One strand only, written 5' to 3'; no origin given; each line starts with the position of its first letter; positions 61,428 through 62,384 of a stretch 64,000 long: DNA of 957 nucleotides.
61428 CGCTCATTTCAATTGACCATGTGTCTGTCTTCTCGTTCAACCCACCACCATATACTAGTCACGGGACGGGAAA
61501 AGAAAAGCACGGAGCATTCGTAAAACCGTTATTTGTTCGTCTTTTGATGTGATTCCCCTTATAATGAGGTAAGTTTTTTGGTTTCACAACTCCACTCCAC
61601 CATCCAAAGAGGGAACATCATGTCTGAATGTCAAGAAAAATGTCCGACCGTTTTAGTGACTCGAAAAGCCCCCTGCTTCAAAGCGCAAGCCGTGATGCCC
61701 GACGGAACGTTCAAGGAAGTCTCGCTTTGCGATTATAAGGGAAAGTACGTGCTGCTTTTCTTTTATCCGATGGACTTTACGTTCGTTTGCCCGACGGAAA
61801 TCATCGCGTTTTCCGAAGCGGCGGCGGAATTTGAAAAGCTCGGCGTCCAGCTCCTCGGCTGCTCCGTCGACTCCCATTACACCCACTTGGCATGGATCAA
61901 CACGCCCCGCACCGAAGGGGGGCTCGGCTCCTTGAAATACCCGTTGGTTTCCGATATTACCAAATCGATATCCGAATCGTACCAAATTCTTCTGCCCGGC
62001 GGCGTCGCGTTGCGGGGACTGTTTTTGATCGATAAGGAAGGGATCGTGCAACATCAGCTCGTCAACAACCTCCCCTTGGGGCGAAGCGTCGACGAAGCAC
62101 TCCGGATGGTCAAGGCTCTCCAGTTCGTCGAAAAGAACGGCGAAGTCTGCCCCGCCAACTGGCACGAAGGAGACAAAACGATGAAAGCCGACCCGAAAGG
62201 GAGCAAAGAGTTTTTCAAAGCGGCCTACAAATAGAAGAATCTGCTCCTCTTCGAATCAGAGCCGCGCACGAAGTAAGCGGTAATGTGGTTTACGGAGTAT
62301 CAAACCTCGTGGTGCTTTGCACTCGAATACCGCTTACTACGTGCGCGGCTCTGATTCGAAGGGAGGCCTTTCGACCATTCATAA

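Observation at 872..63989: Intergenic DNA is assembled from period-7 tandem arrays drawn from a small shared unit vocabulary (STRR-like), mostly as inverted pairs sitting on gene borders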

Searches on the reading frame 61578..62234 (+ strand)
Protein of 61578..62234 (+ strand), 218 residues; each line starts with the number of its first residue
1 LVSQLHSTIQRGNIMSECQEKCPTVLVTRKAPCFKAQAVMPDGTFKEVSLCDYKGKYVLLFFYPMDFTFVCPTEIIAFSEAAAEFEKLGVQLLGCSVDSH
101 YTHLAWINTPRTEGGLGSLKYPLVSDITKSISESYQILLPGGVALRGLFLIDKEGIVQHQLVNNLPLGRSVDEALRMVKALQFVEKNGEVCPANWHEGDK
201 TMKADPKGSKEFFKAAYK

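Call 6: search_protein_families(library=pfam, proteins=[window:61578-62234:+])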
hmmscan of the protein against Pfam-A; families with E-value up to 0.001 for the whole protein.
window:61578-62234:+ (218 aa): 3 families
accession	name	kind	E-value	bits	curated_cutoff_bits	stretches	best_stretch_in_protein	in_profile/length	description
PF00578.27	AhpC-TSA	-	1.7e-37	128.6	26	1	27-159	1-123/124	AhpC/TSA family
PF08534.16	Redoxin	-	4.6e-15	56.1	26.6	1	30-166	5-137/148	Redoxin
PF10417.14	1-cysPrx_C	-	4.5e-14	52.6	21.1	1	180-214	1-40/41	C-terminal domain of 1-Cys peroxiredoxin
